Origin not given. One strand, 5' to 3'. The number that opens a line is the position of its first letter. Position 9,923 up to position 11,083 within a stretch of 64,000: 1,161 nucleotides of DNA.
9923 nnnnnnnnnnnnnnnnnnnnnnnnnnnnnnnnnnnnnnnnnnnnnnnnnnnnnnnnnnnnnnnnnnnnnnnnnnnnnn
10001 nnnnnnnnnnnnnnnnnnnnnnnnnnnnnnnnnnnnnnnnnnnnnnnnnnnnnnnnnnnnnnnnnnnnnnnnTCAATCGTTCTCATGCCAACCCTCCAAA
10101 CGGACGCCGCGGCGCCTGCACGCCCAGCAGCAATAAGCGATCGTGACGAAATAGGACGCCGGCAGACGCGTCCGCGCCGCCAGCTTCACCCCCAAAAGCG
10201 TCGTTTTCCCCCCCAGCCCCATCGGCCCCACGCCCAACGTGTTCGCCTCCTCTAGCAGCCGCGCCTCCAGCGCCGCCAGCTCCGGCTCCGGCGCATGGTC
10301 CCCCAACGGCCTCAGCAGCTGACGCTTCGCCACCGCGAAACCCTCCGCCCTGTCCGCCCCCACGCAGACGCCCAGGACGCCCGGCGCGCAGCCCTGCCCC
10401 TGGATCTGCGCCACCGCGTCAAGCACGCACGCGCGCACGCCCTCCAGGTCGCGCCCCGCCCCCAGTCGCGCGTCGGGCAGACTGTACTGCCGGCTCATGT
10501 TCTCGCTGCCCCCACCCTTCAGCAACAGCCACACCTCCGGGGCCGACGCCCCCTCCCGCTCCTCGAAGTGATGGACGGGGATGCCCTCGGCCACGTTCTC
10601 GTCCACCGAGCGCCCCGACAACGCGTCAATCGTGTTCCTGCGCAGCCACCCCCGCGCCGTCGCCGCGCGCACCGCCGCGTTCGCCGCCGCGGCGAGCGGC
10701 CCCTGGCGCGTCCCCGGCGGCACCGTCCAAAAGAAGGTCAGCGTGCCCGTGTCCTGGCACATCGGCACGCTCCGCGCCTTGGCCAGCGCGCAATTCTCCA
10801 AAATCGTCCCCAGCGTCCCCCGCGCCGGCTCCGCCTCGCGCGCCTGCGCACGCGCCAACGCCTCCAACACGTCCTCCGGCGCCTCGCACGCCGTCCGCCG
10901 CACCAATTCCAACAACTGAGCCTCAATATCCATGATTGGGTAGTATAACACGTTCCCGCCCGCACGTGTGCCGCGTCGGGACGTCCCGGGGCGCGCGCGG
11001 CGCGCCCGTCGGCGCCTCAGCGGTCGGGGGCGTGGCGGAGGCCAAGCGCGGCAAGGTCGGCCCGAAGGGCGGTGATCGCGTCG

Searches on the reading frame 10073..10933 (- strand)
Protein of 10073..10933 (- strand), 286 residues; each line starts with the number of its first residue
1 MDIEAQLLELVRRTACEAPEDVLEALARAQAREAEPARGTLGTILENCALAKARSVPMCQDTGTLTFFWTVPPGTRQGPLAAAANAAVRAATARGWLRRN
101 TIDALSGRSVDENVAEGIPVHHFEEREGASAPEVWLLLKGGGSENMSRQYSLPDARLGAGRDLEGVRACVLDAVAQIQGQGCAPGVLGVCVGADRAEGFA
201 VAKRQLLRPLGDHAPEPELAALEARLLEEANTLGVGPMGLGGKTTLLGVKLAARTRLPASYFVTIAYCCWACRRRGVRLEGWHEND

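Call 36: search_protein_families(library=pfam, proteins=[window:10073-10933:-])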
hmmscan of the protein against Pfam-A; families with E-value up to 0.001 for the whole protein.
window:10073-10933:- (286 aa): 1 family
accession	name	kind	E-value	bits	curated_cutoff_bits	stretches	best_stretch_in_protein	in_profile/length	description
PF05681.19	Fumerase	-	1.3e-67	228.4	25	1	7-276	4-268/270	Fumarate hydratase (Fumerase)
